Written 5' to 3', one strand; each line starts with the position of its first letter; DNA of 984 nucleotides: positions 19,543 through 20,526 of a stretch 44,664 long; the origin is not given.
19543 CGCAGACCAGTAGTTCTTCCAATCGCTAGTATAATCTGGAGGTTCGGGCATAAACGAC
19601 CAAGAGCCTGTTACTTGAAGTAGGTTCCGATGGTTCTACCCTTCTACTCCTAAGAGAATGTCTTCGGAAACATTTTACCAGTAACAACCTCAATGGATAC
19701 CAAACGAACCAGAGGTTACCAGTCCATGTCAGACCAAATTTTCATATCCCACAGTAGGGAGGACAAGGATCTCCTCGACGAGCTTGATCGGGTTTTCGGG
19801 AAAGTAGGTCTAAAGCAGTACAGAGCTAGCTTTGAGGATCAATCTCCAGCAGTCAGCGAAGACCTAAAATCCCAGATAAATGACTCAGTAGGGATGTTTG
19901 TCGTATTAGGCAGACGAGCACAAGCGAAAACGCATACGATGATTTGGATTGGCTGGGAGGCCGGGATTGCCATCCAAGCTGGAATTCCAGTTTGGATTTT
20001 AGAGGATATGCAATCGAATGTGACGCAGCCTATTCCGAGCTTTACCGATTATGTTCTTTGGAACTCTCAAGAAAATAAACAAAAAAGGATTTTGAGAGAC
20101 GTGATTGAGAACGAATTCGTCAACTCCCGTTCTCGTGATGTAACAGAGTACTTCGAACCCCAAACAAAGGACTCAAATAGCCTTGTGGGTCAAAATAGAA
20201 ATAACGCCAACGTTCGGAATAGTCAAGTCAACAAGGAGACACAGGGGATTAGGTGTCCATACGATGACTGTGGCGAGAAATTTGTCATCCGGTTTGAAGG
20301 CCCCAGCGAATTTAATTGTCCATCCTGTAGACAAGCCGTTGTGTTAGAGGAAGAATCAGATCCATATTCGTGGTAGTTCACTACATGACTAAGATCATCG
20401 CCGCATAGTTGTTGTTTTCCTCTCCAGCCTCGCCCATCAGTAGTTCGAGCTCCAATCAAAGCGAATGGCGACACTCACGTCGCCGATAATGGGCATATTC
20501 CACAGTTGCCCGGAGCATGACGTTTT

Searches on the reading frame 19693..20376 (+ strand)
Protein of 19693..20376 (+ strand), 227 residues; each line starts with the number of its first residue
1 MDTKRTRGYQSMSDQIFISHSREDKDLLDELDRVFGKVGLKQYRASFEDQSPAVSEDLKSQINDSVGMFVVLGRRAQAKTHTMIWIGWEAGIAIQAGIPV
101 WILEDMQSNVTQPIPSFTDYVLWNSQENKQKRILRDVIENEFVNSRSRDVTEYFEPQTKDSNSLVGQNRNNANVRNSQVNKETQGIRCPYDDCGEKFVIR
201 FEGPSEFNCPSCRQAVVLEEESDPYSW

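Call 74: search_protein_families(library=pfam, proteins=[window:19693-20376:+], max_evalue=0.01)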
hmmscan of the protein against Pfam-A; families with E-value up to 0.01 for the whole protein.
window:19693-20376:+ (227 aa): 1 family
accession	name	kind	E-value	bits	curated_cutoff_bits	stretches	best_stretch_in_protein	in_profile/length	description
PF13676.11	TIR_2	-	0.00069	20.5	28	1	16-100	1-89/122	TIR domain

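Call 75: search_protein_families(library=padloc, proteins=[window:19693-20376:+], max_evalue=0.01)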
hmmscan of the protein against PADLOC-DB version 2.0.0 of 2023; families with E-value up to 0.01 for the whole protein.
window:19693-20376:+ (227 aa): 4 families
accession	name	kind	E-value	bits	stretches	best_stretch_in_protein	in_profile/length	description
PDLC00436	ThsB1|ThsB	-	7.7e-09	33.3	1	8-93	30-116/183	TIR-like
PDLC02012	SAVED5--SAVED_TIR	-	6.1e-05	20.3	1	3-45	3-45/404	-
PDLC03825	spbK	-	0.00029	18.4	1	9-42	143-177/308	-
PDLC00418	ThsB1|ThsB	-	0.00035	18.5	1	14-107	5-103/155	TIR-like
